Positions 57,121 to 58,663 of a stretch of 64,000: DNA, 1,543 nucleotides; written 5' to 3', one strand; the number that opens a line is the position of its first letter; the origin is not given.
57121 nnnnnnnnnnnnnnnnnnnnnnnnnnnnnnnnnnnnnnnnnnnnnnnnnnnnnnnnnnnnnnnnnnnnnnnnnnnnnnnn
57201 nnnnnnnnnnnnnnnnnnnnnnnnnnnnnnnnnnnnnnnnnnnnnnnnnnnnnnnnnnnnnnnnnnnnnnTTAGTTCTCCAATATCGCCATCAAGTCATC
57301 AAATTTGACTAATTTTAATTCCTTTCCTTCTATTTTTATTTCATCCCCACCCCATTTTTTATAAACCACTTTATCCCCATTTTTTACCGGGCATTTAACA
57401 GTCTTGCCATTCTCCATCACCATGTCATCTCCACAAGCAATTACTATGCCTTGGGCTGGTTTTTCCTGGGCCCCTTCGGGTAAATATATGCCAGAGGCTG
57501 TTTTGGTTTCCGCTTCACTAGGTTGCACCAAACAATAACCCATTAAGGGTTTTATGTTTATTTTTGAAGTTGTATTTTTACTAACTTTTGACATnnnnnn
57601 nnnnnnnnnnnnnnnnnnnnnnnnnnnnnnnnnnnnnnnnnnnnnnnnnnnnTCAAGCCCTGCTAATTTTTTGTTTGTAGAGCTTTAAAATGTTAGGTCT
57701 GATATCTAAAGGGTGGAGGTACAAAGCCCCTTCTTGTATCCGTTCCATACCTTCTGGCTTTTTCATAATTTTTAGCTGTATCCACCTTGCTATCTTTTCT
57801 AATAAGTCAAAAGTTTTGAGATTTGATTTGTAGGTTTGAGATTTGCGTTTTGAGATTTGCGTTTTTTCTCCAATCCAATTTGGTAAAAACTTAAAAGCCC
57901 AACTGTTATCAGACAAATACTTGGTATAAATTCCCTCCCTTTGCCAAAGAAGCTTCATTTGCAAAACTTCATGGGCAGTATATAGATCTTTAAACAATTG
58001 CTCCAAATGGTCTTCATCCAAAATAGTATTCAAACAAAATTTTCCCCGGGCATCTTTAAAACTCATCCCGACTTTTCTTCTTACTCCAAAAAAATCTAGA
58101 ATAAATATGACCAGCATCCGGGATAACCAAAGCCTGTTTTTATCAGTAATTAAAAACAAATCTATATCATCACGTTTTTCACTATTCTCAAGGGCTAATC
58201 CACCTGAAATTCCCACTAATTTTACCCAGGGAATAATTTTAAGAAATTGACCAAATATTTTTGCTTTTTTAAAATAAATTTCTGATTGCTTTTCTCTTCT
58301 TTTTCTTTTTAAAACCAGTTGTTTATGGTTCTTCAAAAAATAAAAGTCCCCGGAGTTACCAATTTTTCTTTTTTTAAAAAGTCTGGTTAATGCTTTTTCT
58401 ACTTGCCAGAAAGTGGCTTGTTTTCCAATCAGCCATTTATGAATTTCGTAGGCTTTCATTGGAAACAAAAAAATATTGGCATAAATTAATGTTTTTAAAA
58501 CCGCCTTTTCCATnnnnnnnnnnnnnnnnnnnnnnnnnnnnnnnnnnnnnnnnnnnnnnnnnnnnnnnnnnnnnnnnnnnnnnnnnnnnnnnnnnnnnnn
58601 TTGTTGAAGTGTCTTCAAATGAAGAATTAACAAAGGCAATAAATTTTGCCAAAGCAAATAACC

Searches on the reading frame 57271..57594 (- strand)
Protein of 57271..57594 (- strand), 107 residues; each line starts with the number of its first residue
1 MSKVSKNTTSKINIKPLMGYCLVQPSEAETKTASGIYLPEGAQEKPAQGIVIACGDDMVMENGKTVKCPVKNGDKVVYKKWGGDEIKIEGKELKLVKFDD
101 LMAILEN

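Call 3: search_protein_families(library=pfam, proteins=[window:57271-57594:-], max_evalue=1)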
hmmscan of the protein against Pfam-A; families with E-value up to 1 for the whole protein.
window:57271-57594:- (107 aa): 1 family
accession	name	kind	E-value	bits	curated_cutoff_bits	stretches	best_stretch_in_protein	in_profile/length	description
PF00166.26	Cpn10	-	2e-28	98.7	21.1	1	13-104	1-92/93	Chaperonin 10 Kd subunit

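Call 4: search_protein_families(library=ncbifam, proteins=[window:57271-57594:-], max_evalue=1)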
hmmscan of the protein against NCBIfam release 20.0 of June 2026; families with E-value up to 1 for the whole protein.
window:57271-57594:- (107 aa): 15 families
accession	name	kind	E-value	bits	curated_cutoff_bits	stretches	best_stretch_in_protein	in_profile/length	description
NF001530.0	PRK00364.1-6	equivalog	3.7e-28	97.5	136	1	7-106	4-103/104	co-chaperone GroES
NF001531.0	PRK00364.2-2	subfamily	2.4e-27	94.8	96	1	12-106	1-94/94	co-chaperone GroES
NF001533.0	PRK00364.2-4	subfamily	7e-26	90.1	99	1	11-105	3-97/98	co-chaperone GroES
NF001534.0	PRK00364.2-5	equivalog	1e-25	89.6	120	1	14-105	2-93/94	co-chaperone GroES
NF001527.0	PRK00364.1-2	subfamily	2e-25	88.8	120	1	13-106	2-95/96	co-chaperone GroES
NF001529.0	PRK00364.1-5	subfamily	2.4e-25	88.5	133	1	13-105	2-94/95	co-chaperone GroES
NF001532.0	PRK00364.2-3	equivalog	8.2e-20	70.7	130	1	14-106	2-94/94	co-chaperone GroES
NF001537.0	PRK00364.3-3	equivalog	3.3e-19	68.9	109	1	13-105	2-85/86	co-chaperone GroES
NF001538.0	PRK00364.3-4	equivalog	9.6e-19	67.3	142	1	13-106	5-91/92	co-chaperone GroES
NF001539.0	PRK00364.3-5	equivalog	2.7e-18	65.9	122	1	13-106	2-90/91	co-chaperone GroES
NF011106.0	PRK14533.1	equivalog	2.3e-16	59.5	128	1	13-106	2-90/91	co-chaperonin GroES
NF001526.0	PRK00364.1-1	subfamily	1.9e-15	56.9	130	1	12-106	1-96/96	co-chaperone GroES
NF001535.0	PRK00364.3-1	equivalog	6.7e-13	48.8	215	1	14-105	3-89/118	co-chaperone GroES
NF001528.0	PRK00364.1-4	equivalog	6.6e-10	39.1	119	1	14-106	2-94/95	co-chaperone GroES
NF001536.0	PRK00364.3-2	equivalog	4.4e-09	36.3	147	1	13-105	2-99/109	co-chaperone GroES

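Call 12: find_related_loci(query=window:57271-57594:-, collection=genome_contigs, flank=4000)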
Query window:57271-57594:- (107 aa) in genome_contigs; peptide patterns used: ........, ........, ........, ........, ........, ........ (x = any residue, [..] = any of these).
309 stretches matched a pattern; 83 encode a relative of the query (tblastn E <= 1e-3); the best 80 are kept; 80 distinct loci.
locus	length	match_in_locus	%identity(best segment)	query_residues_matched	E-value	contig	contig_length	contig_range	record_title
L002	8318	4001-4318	87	1-106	2e-58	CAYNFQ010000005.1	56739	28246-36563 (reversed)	MAG TPA_asm: uncultured Gammaproteobacteria bacterium isolate binchicken_co110_279 genome assembly, contig: NODE_1373_le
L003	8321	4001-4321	83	1-107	4e-58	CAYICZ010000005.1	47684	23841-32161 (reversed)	MAG TPA_asm: uncultured Gammaproteobacteria bacterium isolate ERP119705_co18_1 genome assembly, contig: NODE_668_length_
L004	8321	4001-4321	84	1-107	2e-57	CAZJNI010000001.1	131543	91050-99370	MAG TPA_asm: uncultured Gammaproteobacteria bacterium isolate binchicken_co38_1358 genome assembly, contig: NODE_360_len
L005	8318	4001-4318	86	1-106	4e-57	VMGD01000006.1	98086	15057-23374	MAG: Microgenomates group bacterium Gr01-1014_7 G01um10147_scaffold_166, whole genome shotgun sequence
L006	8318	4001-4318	85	1-106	7e-57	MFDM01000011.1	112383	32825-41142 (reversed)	MAG: Candidatus Daviesbacteria bacterium RIFCSPLOWO2_01_FULL_39_12 rifcsplowo2_01_scaffold_201, whole genome shotgun seq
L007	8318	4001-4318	82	1-106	1e-56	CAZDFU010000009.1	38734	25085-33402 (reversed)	MAG TPA_asm: uncultured Gammaproteobacteria bacterium isolate binchicken_co251_985 genome assembly, contig: NODE_1450_le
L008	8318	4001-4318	86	1-106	1e-56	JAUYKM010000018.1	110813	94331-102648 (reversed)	MAG: Candidatus Daviesbacteria bacterium isolate C24_metabat.bin.195_sub C24_k141_126360, whole genome shotgun sequence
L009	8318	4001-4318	85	1-106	2e-56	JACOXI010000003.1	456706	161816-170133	MAG: Candidatus Daviesbacteria bacterium isolate NC_groundwater_149_Ag_S-0.1um_39_14 S4_GD2017_2_S1_scaffold_3, whole ge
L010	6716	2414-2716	87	6-106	2e-56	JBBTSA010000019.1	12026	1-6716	MAG: Patescibacteria group bacterium isolate H51-bin048_1 H51_bin048_1_000000000019, whole genome shotgun sequence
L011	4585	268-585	78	1-106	3e-55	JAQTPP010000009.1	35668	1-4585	MAG: Candidatus Daviesbacteria bacterium isolate STB_119 NODE_2491_length_35668_cov_5.684196_Sandtown_B, whole genome sh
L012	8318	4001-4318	80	1-106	2e-55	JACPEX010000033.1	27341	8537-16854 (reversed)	MAG: Candidatus Daviesbacteria bacterium isolate NC_groundwater_346_Ag_B-0.1um_38_13 GD18-4_B1_scaffold_1532696, whole g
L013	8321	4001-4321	82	1-106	4e-55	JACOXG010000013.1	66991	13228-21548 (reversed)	MAG: Candidatus Daviesbacteria bacterium isolate NC_groundwater_147_Ag_S-0.1um_38_19 S4_GD2017_2_S1_scaffold_760, whole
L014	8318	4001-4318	83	1-106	5e-55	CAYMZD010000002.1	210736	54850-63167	MAG TPA_asm: uncultured Gammaproteobacteria bacterium isolate binchicken_co110_145 genome assembly, contig: NODE_145_len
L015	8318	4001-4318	80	1-106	1e-54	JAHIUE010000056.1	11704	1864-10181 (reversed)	MAG: Patescibacteria group bacterium isolate MM_PC_MetaG.mb.24 MM_PC_MetaG.mb.24_k141_1021593, whole genome shotgun sequ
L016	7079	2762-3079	79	1-106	1e-54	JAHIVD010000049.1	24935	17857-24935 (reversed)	MAG: Patescibacteria group bacterium isolate MM_PC_MetaG.mb.55 MM_PC_MetaG.mb.55_k141_996428, whole genome shotgun seque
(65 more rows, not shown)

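Call 23: find_related_loci(query=window:57271-57594:-, collection=metagenome_contigs, flank=3000)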
Query window:57271-57594:- (107 aa) in metagenome_contigs; peptide patterns used: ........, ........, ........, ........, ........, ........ (x = any residue, [..] = any of these).
462 stretches matched a pattern; 172 encode a relative of the query (tblastn E <= 1e-3); the best 80 are kept; 80 distinct loci.
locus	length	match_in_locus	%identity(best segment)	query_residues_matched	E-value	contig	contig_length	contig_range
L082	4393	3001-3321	83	1-107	2e-58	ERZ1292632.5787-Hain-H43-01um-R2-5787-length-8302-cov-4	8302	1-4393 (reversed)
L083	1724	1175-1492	86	1-106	1e-59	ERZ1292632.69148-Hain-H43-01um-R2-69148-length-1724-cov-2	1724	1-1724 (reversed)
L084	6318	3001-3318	85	1-106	7e-58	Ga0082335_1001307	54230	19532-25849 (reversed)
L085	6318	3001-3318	85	1-106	7e-58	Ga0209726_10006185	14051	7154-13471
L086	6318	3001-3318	85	1-106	7e-58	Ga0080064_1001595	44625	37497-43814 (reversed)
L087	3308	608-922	87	1-106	2e-57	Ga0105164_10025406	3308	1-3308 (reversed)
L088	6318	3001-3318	86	1-106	2e-57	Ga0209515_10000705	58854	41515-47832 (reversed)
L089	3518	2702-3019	84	1-106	1e-57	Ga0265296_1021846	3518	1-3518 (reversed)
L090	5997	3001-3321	82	1-107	2e-57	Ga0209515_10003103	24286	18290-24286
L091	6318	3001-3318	85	1-106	4e-57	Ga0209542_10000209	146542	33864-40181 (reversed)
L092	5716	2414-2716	87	6-106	9e-57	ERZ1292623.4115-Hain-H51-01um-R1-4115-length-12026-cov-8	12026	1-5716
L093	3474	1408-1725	84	1-106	1e-56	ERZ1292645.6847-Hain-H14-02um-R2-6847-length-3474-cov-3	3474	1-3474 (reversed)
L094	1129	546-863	83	1-106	3e-60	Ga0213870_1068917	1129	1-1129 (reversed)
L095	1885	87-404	84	1-106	2e-57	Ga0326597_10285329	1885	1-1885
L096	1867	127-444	82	1-106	2e-57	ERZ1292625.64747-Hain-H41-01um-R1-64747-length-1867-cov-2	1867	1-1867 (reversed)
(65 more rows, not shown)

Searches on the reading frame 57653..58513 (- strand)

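Call 3: search_protein_families(library=pfam, proteins=[window:57653-58513:-], max_evalue=1)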
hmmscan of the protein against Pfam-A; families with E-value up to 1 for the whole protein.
window:57653-58513:- (286 aa): 1 family
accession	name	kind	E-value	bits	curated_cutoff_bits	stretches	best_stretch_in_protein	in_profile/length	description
PF17540.7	DUF5457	-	0.086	13.4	25.2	1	32-78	38-84/89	Family of unknown function (DUF5457)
